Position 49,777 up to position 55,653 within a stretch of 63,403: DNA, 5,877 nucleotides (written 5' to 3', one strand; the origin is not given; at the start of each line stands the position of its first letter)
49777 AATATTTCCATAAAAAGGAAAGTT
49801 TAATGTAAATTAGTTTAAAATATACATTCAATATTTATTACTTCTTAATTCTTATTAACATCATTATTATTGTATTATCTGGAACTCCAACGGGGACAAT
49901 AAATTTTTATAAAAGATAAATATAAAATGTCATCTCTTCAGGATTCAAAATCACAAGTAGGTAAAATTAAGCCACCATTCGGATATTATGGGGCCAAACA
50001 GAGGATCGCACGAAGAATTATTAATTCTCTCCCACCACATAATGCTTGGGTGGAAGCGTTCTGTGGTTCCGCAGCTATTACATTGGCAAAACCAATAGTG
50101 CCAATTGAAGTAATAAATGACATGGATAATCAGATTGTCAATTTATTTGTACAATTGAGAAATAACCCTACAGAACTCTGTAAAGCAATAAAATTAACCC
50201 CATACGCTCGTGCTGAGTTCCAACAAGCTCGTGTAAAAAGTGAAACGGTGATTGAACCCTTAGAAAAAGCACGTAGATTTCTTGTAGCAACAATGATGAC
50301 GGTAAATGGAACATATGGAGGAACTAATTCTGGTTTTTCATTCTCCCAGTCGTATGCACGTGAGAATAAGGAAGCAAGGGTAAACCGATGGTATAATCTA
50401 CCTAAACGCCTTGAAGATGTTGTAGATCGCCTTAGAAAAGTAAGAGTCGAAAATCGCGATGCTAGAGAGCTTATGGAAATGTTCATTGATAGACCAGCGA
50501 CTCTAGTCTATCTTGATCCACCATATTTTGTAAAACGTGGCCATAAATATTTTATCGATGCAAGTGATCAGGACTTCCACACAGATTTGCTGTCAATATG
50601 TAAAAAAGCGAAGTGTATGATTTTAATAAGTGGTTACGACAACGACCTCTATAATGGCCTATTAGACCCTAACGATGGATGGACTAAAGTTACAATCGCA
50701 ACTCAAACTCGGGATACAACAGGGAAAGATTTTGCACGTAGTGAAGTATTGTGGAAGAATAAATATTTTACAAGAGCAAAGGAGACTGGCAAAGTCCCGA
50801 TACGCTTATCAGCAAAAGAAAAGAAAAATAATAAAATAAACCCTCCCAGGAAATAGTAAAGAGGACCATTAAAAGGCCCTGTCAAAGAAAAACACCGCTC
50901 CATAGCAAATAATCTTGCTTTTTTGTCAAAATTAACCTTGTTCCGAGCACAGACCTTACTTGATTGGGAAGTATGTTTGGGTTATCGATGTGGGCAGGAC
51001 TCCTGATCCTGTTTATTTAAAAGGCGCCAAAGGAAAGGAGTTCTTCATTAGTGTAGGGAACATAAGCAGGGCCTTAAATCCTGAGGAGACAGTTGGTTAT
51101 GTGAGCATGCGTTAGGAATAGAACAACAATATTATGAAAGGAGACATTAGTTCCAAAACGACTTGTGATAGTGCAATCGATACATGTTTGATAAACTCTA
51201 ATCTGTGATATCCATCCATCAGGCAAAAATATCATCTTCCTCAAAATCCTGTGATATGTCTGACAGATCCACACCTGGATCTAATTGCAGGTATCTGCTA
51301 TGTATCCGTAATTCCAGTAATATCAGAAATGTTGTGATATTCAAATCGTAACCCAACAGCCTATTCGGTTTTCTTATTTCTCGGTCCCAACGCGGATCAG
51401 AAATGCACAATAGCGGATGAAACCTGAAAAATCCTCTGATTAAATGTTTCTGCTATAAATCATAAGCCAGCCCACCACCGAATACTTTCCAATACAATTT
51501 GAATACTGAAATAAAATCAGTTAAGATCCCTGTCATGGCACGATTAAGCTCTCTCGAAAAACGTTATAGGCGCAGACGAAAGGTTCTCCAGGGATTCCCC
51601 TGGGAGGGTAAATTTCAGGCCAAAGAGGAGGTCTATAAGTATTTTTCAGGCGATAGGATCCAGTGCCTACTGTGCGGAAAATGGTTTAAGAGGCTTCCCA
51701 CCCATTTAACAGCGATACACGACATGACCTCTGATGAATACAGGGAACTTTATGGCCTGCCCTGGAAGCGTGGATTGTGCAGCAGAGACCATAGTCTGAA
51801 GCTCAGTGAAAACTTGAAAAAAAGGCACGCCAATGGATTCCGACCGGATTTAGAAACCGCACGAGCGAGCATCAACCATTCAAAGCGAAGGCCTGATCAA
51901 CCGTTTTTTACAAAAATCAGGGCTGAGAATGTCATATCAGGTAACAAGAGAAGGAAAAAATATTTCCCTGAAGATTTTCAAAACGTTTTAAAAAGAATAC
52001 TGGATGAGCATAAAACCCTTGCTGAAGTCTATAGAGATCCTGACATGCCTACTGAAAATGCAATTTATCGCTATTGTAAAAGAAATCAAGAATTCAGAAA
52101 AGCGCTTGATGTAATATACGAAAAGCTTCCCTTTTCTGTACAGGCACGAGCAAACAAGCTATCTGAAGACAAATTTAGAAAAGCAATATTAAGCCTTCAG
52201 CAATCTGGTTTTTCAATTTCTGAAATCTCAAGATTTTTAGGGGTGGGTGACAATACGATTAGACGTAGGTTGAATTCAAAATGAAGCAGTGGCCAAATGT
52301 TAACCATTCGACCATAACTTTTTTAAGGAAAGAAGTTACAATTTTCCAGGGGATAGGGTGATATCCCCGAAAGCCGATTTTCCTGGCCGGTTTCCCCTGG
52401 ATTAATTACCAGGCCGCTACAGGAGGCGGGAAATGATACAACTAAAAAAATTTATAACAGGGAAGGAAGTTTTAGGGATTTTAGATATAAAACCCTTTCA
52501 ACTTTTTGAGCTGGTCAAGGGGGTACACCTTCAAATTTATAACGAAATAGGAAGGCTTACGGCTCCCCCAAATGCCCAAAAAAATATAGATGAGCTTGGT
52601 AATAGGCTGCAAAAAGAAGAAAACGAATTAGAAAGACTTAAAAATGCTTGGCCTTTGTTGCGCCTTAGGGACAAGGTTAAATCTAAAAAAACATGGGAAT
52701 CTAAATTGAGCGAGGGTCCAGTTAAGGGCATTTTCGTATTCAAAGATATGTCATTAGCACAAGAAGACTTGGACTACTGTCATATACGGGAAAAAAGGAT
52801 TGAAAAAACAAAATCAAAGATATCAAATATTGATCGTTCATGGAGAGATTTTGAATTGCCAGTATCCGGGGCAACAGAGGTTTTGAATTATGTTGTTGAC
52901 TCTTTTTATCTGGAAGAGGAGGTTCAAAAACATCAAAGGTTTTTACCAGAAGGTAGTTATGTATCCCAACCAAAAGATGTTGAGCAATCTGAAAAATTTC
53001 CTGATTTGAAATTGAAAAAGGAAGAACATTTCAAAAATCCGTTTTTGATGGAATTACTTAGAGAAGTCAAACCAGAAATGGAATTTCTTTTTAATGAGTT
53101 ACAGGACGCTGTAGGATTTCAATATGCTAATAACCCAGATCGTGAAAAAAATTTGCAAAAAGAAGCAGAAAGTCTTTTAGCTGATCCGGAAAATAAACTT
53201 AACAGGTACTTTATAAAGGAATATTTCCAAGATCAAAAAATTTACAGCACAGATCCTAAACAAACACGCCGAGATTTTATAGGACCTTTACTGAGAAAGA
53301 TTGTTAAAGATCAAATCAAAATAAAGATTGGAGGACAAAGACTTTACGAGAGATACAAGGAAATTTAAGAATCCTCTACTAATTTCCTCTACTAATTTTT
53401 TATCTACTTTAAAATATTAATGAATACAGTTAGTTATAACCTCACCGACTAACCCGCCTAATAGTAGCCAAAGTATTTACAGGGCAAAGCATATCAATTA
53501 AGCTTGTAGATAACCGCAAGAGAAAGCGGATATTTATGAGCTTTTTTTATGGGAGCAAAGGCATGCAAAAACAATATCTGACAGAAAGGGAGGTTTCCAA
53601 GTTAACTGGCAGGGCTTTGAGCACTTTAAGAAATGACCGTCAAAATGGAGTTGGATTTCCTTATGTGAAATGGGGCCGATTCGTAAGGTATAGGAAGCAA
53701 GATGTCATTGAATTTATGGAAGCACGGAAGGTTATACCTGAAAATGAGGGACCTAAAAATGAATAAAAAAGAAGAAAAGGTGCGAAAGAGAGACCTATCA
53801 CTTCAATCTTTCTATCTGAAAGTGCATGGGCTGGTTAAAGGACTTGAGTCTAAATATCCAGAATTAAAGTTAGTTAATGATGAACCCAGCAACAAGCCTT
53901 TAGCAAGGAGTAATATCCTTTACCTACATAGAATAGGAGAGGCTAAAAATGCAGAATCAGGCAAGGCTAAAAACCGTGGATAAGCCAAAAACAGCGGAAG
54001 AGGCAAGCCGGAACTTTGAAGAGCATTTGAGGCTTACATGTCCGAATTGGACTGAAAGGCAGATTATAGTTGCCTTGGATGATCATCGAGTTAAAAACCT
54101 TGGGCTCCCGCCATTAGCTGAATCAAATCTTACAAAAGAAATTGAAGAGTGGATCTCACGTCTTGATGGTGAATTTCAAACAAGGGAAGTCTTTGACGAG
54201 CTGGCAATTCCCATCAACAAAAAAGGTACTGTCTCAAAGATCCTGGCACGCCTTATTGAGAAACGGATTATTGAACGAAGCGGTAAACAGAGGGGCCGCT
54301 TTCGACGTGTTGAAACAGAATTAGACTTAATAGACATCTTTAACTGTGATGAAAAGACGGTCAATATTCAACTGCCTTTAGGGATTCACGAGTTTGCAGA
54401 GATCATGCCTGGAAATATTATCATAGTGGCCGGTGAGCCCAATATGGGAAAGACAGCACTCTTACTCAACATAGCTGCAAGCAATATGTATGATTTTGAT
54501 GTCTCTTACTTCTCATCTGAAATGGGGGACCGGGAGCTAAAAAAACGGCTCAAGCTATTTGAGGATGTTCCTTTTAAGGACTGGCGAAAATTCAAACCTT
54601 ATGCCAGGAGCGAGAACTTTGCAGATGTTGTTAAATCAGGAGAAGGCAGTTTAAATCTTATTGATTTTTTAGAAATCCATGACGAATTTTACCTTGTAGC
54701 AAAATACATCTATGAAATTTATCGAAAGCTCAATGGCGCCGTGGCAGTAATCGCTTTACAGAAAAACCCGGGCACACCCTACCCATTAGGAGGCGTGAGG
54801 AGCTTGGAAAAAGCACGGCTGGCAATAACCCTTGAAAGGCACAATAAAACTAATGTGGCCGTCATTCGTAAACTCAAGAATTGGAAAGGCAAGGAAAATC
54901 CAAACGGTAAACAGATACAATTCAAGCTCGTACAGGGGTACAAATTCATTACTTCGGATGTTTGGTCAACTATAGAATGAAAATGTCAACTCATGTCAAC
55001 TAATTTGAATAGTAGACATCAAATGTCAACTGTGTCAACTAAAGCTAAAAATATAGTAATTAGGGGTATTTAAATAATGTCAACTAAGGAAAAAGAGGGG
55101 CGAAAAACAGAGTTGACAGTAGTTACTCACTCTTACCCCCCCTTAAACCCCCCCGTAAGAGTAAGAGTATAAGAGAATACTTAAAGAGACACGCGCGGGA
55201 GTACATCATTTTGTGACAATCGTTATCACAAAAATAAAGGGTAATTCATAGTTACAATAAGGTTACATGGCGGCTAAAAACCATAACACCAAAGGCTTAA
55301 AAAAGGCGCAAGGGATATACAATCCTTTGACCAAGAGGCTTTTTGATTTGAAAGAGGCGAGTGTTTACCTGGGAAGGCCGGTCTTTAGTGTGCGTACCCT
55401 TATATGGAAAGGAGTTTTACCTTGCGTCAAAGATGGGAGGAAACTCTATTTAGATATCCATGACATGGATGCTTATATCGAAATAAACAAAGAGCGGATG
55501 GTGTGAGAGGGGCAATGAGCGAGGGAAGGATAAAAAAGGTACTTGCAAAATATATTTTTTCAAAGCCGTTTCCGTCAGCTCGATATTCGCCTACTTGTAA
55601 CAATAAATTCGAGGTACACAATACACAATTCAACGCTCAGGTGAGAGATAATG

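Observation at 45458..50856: ParB-fold protein, SNF2 helicase, DUF3883-like nuclease and Dam-class methyltransferase: candidate undescribed methylation-linked defence system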

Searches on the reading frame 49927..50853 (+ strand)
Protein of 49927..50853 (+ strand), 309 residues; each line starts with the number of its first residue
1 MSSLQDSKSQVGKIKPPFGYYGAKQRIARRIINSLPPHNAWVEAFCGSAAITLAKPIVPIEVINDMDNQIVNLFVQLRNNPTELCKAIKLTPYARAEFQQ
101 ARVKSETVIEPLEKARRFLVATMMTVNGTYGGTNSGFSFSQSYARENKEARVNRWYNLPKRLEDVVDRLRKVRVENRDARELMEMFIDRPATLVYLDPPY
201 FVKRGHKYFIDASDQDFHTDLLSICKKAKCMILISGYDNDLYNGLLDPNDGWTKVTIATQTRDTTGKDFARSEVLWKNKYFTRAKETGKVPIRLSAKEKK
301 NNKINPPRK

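Call 3: search_protein_families(library=pfam, proteins=[window:49927-50853:+], max_evalue=0.1)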
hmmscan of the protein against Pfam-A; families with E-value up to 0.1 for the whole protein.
window:49927-50853:+ (309 aa): 3 families
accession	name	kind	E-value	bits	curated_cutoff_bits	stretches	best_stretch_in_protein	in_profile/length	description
PF02086.21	MethyltransfD12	-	6e-20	72.5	22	1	20-229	1-218/253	D12 class N6 adenine-specific DNA methyltransferase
PF22555.1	DAM-like-phage1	-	0.056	13.1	27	1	97-202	73-178/274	Phage DNA Adenine Methylase-like domain 1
PF13501.12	SoxY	-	0.062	14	28.4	0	57-104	30-80/112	Sulfur oxidation protein SoxY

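Call 4: search_protein_families(library=padloc, proteins=[window:49927-50853:+], max_evalue=0.1)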
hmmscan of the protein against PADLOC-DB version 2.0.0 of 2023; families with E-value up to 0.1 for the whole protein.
window:49927-50853:+ (309 aa): 20 families
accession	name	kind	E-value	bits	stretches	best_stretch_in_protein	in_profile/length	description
PDLC03244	MTase_II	-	7.9e-53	177.5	1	19-279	32-285/295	Type II methyltransferase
PDLC03253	MTase_II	-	2.1e-27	94.4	1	14-238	3-215/253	Type II methyltransferase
PDLC03294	MTase_II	-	8.4e-21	72.8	1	14-245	4-238/272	Type II methyltransferase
PDLC03247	MTase_II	-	2.1e-19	67.8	1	14-238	2-223/282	Type II methyltransferase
PDLC04018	PD-Lambda-5_B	-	8.3e-19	66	1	16-240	6-236/291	-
PDLC03358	MTase_II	-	2.5e-11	41.4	1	16-239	6-237/301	Type II methyltransferase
PDLC03735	oMTase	-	9.7e-11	39.6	1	13-201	6-198/284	orphan methyltransferase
PDLC03717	oMTase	-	4.9e-10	37.3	1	14-219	2-201/285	orphan methyltransferase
PDLC03383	MTase_II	-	1.6e-09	35.6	1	8-80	12-84/318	Type II methyltransferase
PDLC03729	oMTase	-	2.7e-09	34.9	1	15-238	5-229/275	orphan methyltransferase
PDLC03261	MTase_II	-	1.1e-08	31.9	1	13-209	23-212/643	Type II methyltransferase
PDLC03266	MTase_II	-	7e-08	30.2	1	14-215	14-212/285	Type II methyltransferase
PDLC03287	MTase_II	-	2.9e-07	27.7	1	12-205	361-555/646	Type II methyltransferase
PDLC03289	MTase_II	-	5.4e-07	27.3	2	160-237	226-299/337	Type II methyltransferase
PDLC04019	PD-Lambda-5_B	-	2.1e-05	22.5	1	15-143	4-142/167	-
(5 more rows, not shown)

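Call 5: search_protein_families(library=ncbifam, proteins=[window:49927-50853:+], max_evalue=0.1)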
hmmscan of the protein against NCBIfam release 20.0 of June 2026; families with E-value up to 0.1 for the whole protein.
window:49927-50853:+ (309 aa): 2 families
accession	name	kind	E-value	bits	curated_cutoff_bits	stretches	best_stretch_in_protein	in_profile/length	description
TIGR00571.1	dam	subfamily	5.9e-20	72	114.85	1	15-244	2-234/267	Dam family site-specific DNA-(adenine-N6)-methyltransferase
TIGR04557.1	fuse_rel_SoxYZ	equivalog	0.092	12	140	0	57-106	34-85/226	quinoprotein dehydrogenase-associated SoxYZ-like carrier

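Call 8: search_protein_families(library=phrogs, proteins=[window:49927-50853:+], max_evalue=0.01)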
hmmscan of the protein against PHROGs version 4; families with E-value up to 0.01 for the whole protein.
window:49927-50853:+ (309 aa): 4 families
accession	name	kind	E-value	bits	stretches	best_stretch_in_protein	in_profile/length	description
phrog_56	-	other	1.5e-58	200.6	1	5-279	52-323/647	DNA methyltransferase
phrog_1996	-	other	7.3e-27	95.1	1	134-279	2-141/150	DNA methyltransferase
phrog_23217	-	unknown function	1.5e-15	58.3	1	13-120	2-108/109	-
phrog_13242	-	unknown function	1.1e-14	55.2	1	18-230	29-223/450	-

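Call 103: search_solved_structures(query=window:49927-50853:+, max_evalue=0.001, show_alignments=1)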
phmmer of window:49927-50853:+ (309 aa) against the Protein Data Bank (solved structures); distinct sequences matched with E-value up to 0.001: 5.
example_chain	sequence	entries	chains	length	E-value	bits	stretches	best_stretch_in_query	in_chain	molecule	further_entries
2dpm_A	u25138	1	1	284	1.4e-07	34.3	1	16-203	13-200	PROTEIN (ADENINE-SPECIFIC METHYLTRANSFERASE DPNII 1)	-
7m6b_B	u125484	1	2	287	2e-06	30.5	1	17-208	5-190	Site-specific DNA-methyltransferase (adenine-specific)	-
1yf3_A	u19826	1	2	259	8.7e-05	25.2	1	19-204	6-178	DNA adenine methylase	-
1yfj_A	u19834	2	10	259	0.00013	24.6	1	19-204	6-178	DNA adenine methylase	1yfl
1q0s_A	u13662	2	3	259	0.00021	23.9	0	19-203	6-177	DNA adenine methylase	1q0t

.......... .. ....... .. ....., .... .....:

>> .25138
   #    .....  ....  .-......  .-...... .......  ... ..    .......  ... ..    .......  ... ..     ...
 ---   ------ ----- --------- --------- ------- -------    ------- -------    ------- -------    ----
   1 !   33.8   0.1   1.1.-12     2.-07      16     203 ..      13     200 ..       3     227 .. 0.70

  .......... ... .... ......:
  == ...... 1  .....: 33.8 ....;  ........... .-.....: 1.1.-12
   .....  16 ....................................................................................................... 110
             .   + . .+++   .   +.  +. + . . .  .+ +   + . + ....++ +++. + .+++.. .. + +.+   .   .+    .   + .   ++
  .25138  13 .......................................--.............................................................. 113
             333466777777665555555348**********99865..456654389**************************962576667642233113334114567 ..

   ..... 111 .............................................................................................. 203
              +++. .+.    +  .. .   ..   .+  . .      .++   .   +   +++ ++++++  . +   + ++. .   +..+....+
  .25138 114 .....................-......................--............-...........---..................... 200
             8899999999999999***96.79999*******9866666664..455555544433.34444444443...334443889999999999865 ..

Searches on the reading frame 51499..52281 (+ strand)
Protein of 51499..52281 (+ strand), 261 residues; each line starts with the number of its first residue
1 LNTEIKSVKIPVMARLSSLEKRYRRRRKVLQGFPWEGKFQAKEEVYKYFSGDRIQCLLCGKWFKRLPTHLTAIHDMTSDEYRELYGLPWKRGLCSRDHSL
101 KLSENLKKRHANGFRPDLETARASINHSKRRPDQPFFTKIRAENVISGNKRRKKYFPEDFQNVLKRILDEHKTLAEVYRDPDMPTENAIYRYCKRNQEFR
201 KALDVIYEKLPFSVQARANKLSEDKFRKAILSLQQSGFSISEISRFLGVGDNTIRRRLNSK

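Call 9: search_protein_families(library=pfam, proteins=[window:51499-52281:+], max_evalue=0.01)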
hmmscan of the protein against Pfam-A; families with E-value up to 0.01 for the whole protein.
window:51499-52281:+ (261 aa): 7 families
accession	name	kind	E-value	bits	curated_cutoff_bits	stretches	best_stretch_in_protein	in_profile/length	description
PF05443.17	ROS_MUCR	-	7.4e-13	49.1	25.4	1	11-108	30-119/123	ROS/MUCR transcriptional regulator protein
PF20901.3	Sf6_terminase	-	4.4e-05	23.9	27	1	158-202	4-47/106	Bacteriophage Sf6, terminase small subunit-like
PF13542.12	HTH_Tnp_ISL3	-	0.00012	21.9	27.4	1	228-259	19-48/51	Helix-turn-helix domain of transposase family ISL3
PF19610.4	DUF6115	-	0.00088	20.1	27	1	214-251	87-124/134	Family of unknown function (DUF6115)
PF13384.12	HTH_23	-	0.0012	19.1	24.6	1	228-258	9-38/50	Homeodomain-like domain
PF08281.18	Sigma70_r4_2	-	0.0015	18.6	25.7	1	227-258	16-47/54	Sigma-70, region 4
PF01527.26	HTH_Tnp_1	-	0.0061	17.2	24.1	0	224-256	9-42/75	Transposase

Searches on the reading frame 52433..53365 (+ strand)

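Call 9: search_protein_families(library=pfam, proteins=[window:52433-53365:+], max_evalue=0.01)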
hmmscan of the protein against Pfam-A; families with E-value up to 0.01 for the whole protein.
window:52433-53365:+ (311 aa): 0 families

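Call 92: search_protein_families(library=pfam, proteins=[window:52433-53365:+], max_evalue=1)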
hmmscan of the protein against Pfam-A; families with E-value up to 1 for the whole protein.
window:52433-53365:+ (311 aa): 1 family
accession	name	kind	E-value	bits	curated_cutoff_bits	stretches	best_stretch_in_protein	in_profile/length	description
PF08287.16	DASH_Spc19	-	0.075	13.4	26.3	1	23-87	40-106/155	Spc19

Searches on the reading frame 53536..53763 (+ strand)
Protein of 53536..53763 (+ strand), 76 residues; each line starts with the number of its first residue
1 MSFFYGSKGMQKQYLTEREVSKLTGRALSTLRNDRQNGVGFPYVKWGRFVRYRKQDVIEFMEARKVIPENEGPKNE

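Call 9: search_protein_families(library=pfam, proteins=[window:53536-53763:+], max_evalue=0.01)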
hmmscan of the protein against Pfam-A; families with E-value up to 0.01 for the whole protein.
window:53536-53763:+ (76 aa): 1 family
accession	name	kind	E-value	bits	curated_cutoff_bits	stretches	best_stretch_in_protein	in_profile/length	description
PF12728.13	HTH_17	-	2.4e-06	28.1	27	1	14-64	1-50/51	Helix-turn-helix domain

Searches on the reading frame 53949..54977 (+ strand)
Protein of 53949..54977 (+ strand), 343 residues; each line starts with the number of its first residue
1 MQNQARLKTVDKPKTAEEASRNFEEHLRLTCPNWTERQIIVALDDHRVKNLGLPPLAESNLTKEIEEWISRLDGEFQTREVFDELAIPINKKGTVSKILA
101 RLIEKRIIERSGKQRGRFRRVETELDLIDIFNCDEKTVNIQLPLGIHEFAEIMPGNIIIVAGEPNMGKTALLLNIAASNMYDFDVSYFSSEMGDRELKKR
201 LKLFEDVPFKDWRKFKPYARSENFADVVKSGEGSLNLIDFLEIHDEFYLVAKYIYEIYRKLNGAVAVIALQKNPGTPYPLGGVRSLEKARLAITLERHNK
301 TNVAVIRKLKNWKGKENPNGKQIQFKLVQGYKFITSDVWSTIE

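Call 9: search_protein_families(library=pfam, proteins=[window:53949-54977:+], max_evalue=0.01)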
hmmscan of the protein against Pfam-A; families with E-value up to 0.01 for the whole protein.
window:53949-54977:+ (343 aa): 3 families
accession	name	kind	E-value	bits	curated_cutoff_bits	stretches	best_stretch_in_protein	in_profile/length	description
PF03796.21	DnaB_C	-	4.9e-09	36.4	27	1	152-201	16-67/255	DnaB-like helicase C terminal domain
PF01637.24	ATPase_2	-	0.00045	20.5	33.2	1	146-225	11-79/225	ATPase domain predominantly from Archaea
PF13481.12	AAA_25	-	0.0032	17.6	27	1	153-215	30-106/195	AAA domain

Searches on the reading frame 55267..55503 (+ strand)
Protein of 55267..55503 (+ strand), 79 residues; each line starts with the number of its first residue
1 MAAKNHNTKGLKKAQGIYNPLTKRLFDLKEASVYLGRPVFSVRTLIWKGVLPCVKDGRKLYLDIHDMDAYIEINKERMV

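Call 9: search_protein_families(library=pfam, proteins=[window:55267-55503:+], max_evalue=0.01)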
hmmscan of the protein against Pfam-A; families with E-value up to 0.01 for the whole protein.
window:55267-55503:+ (79 aa): 1 family
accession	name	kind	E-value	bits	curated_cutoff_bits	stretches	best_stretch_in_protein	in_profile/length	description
PF12728.13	HTH_17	-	1.1e-06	29.2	27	1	25-72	1-48/51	Helix-turn-helix domain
